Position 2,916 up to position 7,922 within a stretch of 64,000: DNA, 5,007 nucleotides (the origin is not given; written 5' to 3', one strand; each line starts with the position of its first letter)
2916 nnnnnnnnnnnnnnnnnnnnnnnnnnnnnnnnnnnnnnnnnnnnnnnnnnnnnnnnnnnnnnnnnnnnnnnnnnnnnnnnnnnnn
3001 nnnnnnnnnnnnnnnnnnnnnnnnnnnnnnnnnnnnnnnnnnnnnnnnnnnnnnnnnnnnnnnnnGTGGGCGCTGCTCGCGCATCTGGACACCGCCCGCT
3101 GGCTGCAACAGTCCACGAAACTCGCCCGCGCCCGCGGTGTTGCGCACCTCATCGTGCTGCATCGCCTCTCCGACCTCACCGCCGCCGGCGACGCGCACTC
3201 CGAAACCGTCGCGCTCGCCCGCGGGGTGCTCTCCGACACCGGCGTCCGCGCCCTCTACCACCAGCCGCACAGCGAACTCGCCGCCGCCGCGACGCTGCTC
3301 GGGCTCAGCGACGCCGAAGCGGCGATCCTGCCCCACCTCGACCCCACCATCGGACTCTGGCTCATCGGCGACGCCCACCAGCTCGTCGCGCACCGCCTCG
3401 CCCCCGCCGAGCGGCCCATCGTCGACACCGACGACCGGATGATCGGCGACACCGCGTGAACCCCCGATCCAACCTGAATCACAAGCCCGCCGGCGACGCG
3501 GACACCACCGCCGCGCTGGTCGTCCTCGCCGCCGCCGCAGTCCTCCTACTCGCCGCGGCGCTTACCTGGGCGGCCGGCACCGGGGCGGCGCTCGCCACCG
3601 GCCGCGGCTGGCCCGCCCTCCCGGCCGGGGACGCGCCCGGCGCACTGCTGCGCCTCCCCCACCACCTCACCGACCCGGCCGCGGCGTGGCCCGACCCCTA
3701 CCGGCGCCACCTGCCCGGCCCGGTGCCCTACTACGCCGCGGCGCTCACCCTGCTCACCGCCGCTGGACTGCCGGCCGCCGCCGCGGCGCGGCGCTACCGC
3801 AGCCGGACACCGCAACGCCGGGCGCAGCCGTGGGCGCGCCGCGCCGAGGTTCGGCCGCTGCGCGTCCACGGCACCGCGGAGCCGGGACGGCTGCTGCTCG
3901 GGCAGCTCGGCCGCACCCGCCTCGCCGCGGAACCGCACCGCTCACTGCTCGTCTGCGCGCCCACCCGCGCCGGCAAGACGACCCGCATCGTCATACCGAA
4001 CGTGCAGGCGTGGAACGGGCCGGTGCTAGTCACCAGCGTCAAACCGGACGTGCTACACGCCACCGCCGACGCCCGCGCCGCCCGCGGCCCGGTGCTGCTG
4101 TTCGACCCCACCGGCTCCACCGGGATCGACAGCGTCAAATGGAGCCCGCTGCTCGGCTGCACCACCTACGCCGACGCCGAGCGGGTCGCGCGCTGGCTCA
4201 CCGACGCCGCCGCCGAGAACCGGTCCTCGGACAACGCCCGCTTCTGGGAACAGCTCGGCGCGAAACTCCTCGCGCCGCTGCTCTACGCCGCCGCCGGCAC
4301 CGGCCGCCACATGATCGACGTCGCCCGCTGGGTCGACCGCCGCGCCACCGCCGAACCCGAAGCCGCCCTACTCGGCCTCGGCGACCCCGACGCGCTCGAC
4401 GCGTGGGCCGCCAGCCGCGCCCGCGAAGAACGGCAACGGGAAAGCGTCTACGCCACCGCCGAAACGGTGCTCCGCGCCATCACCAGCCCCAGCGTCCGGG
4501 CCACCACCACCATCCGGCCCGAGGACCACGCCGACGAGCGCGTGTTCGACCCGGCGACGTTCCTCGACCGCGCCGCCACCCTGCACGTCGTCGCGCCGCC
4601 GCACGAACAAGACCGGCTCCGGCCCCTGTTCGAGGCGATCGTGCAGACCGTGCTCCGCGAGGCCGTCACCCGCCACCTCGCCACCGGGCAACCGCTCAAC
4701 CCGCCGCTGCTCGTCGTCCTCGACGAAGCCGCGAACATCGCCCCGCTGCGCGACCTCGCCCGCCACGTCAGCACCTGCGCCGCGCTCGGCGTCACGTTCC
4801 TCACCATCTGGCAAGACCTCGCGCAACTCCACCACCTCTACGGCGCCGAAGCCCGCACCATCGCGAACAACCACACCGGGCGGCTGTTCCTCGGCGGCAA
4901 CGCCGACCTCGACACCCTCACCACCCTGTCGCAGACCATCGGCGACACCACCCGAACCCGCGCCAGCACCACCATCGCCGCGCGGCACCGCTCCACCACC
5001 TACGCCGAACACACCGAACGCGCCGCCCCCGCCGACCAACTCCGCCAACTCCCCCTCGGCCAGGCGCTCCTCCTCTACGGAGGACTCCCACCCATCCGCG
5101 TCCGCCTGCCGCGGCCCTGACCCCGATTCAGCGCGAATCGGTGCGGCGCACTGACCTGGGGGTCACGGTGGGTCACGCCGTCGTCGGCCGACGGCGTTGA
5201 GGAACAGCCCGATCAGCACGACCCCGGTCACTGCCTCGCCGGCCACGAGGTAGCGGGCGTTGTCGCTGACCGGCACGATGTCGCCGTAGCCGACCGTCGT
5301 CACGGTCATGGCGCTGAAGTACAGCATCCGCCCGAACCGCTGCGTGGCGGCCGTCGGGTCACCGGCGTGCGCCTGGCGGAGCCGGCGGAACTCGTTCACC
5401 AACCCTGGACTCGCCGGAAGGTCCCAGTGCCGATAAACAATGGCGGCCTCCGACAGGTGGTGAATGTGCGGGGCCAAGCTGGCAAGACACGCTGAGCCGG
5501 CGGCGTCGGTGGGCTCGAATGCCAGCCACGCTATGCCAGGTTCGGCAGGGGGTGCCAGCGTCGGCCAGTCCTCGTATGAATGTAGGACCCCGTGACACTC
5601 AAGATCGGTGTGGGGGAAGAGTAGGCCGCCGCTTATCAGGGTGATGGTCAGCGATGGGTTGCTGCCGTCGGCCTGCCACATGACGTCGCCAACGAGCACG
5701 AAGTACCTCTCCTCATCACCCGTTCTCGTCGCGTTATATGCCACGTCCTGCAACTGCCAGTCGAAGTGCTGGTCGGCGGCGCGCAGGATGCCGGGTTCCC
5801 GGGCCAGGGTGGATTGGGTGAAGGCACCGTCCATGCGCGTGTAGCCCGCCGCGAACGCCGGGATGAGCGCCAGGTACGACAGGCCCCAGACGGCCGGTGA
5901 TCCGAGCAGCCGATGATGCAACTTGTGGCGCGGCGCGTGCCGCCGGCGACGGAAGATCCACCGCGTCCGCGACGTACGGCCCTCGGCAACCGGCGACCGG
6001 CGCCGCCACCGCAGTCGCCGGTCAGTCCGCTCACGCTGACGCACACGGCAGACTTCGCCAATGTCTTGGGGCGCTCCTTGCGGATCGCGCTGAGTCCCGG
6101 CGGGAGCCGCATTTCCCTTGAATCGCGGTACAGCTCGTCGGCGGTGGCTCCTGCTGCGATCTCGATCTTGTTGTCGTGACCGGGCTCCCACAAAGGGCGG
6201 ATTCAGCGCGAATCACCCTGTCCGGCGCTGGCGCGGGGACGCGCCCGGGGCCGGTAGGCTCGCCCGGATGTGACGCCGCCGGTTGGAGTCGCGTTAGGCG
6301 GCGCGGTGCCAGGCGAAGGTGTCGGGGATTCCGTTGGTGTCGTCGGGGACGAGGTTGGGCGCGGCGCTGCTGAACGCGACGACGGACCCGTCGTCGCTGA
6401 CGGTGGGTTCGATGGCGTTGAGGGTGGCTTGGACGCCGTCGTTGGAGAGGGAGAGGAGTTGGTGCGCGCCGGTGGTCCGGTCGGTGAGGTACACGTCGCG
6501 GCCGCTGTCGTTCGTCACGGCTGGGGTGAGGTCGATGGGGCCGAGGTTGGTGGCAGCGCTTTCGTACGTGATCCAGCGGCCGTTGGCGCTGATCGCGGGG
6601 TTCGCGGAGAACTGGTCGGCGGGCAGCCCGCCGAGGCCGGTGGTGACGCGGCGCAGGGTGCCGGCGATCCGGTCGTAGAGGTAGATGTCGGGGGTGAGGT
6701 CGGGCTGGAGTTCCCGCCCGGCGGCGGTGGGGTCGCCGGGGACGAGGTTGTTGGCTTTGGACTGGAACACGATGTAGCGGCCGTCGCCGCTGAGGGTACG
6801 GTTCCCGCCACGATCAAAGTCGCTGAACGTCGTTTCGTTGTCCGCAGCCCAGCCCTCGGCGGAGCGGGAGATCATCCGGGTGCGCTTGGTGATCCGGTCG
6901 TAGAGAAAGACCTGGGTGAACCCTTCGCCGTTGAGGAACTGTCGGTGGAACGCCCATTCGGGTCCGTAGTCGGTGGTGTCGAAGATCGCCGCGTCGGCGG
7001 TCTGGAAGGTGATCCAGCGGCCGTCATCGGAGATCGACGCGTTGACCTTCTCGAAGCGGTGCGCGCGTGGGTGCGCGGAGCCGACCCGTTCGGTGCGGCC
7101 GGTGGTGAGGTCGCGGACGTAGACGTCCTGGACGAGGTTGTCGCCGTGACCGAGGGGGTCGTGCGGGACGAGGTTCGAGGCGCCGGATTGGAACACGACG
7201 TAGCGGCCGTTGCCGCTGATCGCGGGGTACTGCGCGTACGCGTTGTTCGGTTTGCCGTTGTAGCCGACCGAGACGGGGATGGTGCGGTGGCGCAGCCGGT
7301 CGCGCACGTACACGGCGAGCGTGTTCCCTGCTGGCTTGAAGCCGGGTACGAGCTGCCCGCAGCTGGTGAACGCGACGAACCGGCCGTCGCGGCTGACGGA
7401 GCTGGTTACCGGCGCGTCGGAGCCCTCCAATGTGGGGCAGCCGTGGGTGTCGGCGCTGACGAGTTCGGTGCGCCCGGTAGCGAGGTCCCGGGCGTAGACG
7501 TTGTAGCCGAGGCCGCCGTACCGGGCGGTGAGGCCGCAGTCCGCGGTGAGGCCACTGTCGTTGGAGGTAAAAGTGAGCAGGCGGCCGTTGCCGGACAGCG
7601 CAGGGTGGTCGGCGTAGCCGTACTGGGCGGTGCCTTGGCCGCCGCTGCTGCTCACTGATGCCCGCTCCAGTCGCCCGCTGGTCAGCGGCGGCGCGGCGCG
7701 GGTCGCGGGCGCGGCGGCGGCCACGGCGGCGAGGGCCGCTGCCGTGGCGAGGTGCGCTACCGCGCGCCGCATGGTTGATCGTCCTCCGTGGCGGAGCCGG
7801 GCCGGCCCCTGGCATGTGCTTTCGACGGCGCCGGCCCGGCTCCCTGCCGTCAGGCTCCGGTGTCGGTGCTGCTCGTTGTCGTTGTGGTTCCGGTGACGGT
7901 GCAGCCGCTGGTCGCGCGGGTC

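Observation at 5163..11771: Unusual cargo gene chain: dead-Walker-A ABC ATPase, 1007-aa secreted protein, PD40 propeller, K+-channel-like protein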

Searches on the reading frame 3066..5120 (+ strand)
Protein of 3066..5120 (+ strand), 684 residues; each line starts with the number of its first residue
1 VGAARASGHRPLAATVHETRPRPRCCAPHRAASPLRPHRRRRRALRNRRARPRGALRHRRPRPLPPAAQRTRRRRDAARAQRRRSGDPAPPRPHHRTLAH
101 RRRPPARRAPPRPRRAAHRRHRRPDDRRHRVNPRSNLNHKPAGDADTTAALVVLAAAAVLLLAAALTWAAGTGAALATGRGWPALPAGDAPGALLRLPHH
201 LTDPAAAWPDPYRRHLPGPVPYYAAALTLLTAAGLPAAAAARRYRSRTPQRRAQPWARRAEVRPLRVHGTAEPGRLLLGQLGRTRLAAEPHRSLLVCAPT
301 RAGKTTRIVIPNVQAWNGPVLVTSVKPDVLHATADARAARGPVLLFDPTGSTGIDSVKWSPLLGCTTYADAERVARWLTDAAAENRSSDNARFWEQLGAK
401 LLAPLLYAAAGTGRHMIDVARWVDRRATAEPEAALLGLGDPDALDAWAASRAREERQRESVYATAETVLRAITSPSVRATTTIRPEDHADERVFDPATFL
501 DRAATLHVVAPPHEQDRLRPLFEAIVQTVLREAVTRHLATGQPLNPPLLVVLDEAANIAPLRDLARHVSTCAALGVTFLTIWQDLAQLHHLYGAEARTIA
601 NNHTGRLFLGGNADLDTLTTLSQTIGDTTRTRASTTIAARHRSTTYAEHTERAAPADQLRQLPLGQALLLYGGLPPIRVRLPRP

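Call 5: search_protein_families(library=ncbifam, proteins=[window:3066-5120:+], max_evalue=0.01)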
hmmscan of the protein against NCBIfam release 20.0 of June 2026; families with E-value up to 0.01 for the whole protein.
window:3066-5120:+ (684 aa): 9 families
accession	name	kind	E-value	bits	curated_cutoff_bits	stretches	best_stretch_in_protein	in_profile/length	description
NF045973.1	conju_CD1115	equivalog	3e-30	105.5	250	1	290-679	23-430/442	VirD4-like conjugal transfer protein, CD1115 family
NF010450.0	PRK13876.1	subfamily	6.2e-29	100.7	674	1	252-680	108-539/667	IncP-type conjugal transfer protein TraG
NF010424.0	PRK13850.1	equivalog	4.2e-18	64.9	681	2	290-367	140-215/670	type IV secretion system ATPase VirD4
NF010453.0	PRK13880.1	subfamily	4.9e-16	58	586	2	294-362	172-240/630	conjugal transfer coupling protein TraG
NF010472.0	PRK13897.1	equivalog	2.9e-10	39.3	728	1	256-355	126-223/657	type IV secretion system component VirD4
NF010394.0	PRK13822.1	subfamily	3.2e-08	32.8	443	2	302-406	235-340/643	conjugal transfer coupling protein TraG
NF041326.1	Bacteroid_MobC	subfamily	3.5e-08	32.3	900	1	550-666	460-574/655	conjugal transfer protein MobC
TIGR02767.1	TraG-Ti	equivalog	2.3e-06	26.7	686.2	0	299-406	219-328/623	Ti-type conjugative transfer system protein TraG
TIGR02759.1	TraD_Ftype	equivalog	0.00015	20.7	521.35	1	505-628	370-489/566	type IV conjugative transfer system coupling protein TraD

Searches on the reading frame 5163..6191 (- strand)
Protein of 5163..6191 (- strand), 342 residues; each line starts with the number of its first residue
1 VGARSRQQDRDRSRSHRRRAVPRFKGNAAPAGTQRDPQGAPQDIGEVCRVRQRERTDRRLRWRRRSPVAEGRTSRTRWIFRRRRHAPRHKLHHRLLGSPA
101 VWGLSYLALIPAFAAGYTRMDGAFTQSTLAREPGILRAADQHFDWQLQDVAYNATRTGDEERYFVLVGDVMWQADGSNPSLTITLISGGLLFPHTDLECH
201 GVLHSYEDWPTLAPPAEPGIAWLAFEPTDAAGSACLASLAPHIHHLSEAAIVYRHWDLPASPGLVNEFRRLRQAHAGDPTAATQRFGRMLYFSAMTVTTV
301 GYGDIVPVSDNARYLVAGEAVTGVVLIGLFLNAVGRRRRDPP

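Call 3: search_protein_families(library=pfam, proteins=[window:5163-6191:-], max_evalue=0.01)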
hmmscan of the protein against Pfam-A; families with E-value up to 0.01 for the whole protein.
window:5163-6191:- (342 aa): 2 families
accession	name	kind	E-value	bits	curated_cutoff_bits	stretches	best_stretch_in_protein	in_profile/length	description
PF07885.22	Ion_trans_2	-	1e-14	54.6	22.5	1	283-336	22-75/79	Ion channel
PF00520.37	Ion_trans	-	0.0032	17.2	25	1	276-331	164-226/241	Ion transport protein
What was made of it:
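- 5163..5921 (-): 2TM K+-channel-like gene (252 aa as called by JGI; the start is uncertain, with an in-frame GTG at 6044). Ion_trans_2 E = 1e-14 (call 3).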

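Call 5: search_protein_families(library=ncbifam, proteins=[window:5163-6191:-], max_evalue=0.01)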
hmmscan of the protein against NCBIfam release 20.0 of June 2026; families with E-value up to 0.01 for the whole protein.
window:5163-6191:- (342 aa): 2 families
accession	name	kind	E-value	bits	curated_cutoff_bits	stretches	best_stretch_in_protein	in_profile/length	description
NF007828.0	PRK10537.1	equivalog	2.5e-08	33.3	425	1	289-325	182-218/403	voltage-gated potassium channel protein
NF040645.1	K_channel_Meth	equivalog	0.00015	21.7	300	1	284-316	155-187/203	hyperpolarization-activated voltage-gated potassium channel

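Call 6: search_protein_families(library=padloc, proteins=[window:5163-6191:-], max_evalue=0.01)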
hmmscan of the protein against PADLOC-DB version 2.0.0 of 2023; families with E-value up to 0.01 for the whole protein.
window:5163-6191:- (342 aa): 0 families

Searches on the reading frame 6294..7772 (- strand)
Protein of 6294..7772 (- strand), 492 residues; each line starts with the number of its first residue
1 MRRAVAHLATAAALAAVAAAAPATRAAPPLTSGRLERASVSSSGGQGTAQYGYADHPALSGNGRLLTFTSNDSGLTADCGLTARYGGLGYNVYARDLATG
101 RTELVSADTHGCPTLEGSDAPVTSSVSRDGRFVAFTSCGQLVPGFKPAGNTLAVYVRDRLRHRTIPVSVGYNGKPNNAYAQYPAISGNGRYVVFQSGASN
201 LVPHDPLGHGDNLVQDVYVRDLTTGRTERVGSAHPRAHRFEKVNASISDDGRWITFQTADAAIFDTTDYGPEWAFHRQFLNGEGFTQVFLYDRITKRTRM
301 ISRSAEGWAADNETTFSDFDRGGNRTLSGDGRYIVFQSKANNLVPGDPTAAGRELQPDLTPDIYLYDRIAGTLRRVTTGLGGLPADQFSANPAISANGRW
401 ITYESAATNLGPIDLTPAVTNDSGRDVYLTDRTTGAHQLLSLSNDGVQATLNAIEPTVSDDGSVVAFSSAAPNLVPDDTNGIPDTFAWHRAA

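Call 3: search_protein_families(library=pfam, proteins=[window:6294-7772:-], max_evalue=0.01)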
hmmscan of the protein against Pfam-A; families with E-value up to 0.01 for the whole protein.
window:6294-7772:- (492 aa): 1 family
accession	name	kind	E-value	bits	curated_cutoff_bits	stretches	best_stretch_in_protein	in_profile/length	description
PF07676.18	PD40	-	1e-17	64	20.9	0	452-469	10-27/38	WD40-like Beta Propeller Repeat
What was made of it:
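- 6294..7772 (-): 492-aa secreted PD40 (TolB-like) beta-propeller protein, the conserved partner of BIG. Pfam PD40 scores 64 bits, E = 1e-17 (call 3).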

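Call 5: search_protein_families(library=ncbifam, proteins=[window:6294-7772:-], max_evalue=0.01)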
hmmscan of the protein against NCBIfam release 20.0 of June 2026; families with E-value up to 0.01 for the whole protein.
window:6294-7772:- (492 aa): 1 family
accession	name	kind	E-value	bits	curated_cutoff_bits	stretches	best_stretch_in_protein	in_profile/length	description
TIGR02800.1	propeller_TolB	equivalog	0.00018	20.6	343.15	0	360-405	258-297/418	Tol-Pal system beta propeller repeat protein TolB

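Call 6: search_protein_families(library=padloc, proteins=[window:6294-7772:-], max_evalue=0.01)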
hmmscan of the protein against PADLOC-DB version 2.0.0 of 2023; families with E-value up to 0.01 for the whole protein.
window:6294-7772:- (492 aa): 0 families

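Call 74: search_solved_structures(query=window:6294-7772:-, max_evalue=0.01)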
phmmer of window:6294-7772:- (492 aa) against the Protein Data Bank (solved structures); distinct sequences matched with E-value up to 0.01: 0.
